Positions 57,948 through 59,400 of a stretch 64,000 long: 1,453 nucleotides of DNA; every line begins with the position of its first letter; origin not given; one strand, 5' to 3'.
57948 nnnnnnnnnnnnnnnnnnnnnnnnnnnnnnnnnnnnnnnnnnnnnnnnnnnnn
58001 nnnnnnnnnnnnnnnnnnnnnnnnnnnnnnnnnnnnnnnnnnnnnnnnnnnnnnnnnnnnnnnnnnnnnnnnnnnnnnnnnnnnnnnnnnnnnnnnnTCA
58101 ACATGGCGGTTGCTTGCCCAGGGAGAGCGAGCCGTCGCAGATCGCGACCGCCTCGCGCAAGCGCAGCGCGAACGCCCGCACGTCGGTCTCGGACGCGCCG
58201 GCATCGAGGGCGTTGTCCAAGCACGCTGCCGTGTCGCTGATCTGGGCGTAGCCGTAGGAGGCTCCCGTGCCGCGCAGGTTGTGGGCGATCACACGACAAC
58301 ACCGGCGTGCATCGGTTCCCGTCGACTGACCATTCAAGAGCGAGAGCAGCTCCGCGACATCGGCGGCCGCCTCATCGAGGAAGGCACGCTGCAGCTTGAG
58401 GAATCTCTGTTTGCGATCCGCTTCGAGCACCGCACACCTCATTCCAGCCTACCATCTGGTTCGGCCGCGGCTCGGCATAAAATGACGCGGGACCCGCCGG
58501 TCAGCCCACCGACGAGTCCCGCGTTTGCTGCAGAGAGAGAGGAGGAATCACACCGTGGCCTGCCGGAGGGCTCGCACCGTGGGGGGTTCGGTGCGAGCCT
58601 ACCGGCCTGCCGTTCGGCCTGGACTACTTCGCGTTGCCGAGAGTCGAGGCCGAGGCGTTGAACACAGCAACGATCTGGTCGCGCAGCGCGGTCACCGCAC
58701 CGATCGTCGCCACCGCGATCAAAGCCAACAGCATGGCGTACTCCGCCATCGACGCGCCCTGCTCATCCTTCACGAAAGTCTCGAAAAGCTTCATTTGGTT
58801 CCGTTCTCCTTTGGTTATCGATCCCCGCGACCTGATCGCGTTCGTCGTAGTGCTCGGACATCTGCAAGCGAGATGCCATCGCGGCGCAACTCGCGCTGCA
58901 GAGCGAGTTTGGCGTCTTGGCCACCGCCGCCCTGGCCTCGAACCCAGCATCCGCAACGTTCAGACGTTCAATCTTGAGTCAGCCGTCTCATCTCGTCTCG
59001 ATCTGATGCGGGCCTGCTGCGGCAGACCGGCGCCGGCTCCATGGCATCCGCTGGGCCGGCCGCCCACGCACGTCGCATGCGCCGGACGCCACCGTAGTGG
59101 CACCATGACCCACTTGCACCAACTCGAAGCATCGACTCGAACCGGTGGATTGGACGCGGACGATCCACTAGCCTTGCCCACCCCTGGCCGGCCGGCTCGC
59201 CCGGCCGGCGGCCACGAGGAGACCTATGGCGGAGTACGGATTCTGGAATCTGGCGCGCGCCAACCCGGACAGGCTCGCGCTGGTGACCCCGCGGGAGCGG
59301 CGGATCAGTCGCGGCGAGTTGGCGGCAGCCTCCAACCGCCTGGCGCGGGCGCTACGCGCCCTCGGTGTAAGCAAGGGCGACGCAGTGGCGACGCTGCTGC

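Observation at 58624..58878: Orphan Flp (type IVb) pilin gene with a sigma54 -24/-12 promoter match, immediately upstream of an Hpt / NtrC-like / PAS-kinase / CheY-like cluster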

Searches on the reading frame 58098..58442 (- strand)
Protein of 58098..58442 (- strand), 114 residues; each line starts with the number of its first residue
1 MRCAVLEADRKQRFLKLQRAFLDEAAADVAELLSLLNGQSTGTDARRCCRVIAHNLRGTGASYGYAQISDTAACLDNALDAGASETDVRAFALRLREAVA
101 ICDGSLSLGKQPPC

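Call 5: search_protein_families(library=pfam, proteins=[window:58098-58442:-], max_evalue=0.01)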
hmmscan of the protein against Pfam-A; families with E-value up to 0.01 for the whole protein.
window:58098-58442:- (114 aa): 1 family
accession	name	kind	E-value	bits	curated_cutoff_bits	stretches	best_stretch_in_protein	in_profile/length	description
PF01627.28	Hpt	-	7.8e-07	29.7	24.6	1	18-99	3-78/84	Hpt domain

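Call 15: find_homologous_proteins(query=window:58098-58442:-, max_evalue=0.001)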
Query window:58098-58442:- (114 aa): 6 proteins with E <= 0.001 among 55 candidates.
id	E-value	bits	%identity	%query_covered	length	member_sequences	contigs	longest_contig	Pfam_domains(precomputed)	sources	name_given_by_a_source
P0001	1.1e-66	240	100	100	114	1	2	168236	PF01627.29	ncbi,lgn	-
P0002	2.3e-56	207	86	100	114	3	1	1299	PF01627.29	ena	-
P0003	3.8e-30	122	63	96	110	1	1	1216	PF01627.29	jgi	jgi:chemotaxis protein histidine kinase CheA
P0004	9.7e-30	121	60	96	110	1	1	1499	PF01627.29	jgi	jgi:HPt (histidine-containing phosphotransfer) domain-containing protein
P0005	3.6e-29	119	67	84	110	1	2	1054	PF01627.29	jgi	jgi:hypothetical protein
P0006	6.8e-28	115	59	92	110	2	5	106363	-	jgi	jgi:chemotaxis protein histidine kinase CheA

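Call 16: find_encoding_contigs(protein=P0001, flank=10000, max_places=6)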
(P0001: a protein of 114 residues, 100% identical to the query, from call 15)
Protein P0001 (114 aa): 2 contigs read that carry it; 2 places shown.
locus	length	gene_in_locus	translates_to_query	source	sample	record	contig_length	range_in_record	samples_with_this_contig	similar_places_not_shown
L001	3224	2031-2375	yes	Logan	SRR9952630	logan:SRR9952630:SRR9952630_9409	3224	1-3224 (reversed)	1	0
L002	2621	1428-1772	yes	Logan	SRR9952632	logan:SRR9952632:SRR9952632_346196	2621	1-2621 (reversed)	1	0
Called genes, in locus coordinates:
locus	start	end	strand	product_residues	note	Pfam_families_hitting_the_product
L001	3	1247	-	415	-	?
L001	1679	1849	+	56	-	PF04964:Flp_Fap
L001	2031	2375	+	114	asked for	PF01627:Hpt (weak)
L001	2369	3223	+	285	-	?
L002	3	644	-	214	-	?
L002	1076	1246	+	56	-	PF04964:Flp_Fap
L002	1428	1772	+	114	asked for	PF01627:Hpt (weak)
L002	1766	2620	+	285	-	?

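Call 17: find_encoding_contigs(protein=P0006, flank=10000, max_places=6)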
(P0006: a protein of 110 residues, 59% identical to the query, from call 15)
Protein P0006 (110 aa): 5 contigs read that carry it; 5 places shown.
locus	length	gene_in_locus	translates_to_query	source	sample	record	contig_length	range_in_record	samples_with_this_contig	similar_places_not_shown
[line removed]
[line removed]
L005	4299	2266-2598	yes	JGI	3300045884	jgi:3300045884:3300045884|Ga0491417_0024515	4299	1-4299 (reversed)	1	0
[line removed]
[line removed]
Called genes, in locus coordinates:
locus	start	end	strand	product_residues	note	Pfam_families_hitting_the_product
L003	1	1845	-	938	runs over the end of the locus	PF16078:2-oxogl_dehyd_N, PF00676:E1_dh, PF02779:Transket_pyr, PF16870:OxoGdeHyase_C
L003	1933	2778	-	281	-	-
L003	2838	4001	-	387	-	PF02771:Acyl-CoA_dh_N, PF02770:Acyl-CoA_dh_M (weak), PF00441:Acyl-CoA_dh_1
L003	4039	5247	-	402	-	PF02771:Acyl-CoA_dh_N, PF02770:Acyl-CoA_dh_M, PF00441:Acyl-CoA_dh_1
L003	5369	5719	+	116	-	PF08850:DUF1820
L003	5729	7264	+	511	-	PF00171:Aldedh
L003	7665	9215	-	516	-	PF00501:AMP-binding, PF13193:AMP-binding_C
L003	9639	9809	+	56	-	PF04964:Flp_Fap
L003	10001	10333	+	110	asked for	-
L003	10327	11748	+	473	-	PF00072:Response_reg, PF00158:Sigma54_activat, PF14532:Sigma54_activ_2, PF00004:AAA (faint), PF07728:AAA_5 (weak), PF25601:AAA_lid_14, PF02954:HTH_8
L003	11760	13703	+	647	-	PF00989:PAS, PF08448:PAS_4, PF13426:PAS_9, PF00989:PAS, PF08448:PAS_4 (weak), PF13426:PAS_9, PF00512:HisKA, PF02518:HATPase_c, +2 more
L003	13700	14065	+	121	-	PF00072:Response_reg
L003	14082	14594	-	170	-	PF04306:DUF456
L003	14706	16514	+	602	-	-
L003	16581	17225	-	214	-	PF13417:GST_N_3, PF13409:GST_N_2, PF00043:GST_C (weak), PF14497:GST_C_3, PF13410:GST_C_2 (weak)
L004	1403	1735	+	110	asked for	-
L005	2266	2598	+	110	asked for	-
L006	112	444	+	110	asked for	-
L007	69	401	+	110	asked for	-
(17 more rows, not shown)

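Call 28: find_related_loci(query=A2, collection=genome_contigs, flank=10000)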
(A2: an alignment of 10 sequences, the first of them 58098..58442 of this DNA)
Query A2 (114 aa) in genome_contigs; peptide patterns used: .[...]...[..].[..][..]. (x = any residue, [..] = any of these).
6 stretches matched a pattern; 1 encode a relative of the query (tblastn E <= 1e-3); 1 distinct loci.
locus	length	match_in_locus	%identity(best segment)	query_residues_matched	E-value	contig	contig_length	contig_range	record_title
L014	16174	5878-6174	36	11-106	1e-15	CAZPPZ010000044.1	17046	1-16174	MAG TPA_asm: uncultured Myxococcales bacterium isolate binchicken_co275_42 genome assembly, contig: NODE_4594_length_170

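Call 74: search_protein_families(library=ncbifam, proteins=[window:58098-58442:-], max_evalue=0.00001)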
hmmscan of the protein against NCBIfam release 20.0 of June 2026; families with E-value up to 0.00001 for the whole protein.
window:58098-58442:- (114 aa): 0 families

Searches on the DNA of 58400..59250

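Call 63: search_rna_families(source=window, start=58400, end=59250, threshold=evalue, max_evalue=1)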
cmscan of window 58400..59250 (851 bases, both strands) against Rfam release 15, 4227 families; matches with E-value up to 1: 1.
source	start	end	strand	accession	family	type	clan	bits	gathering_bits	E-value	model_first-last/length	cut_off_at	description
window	58487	58522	-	RF01678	P37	Gene; sRNA;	-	19.5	50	0.45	21-60/62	no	Pseudomonas sRNA P37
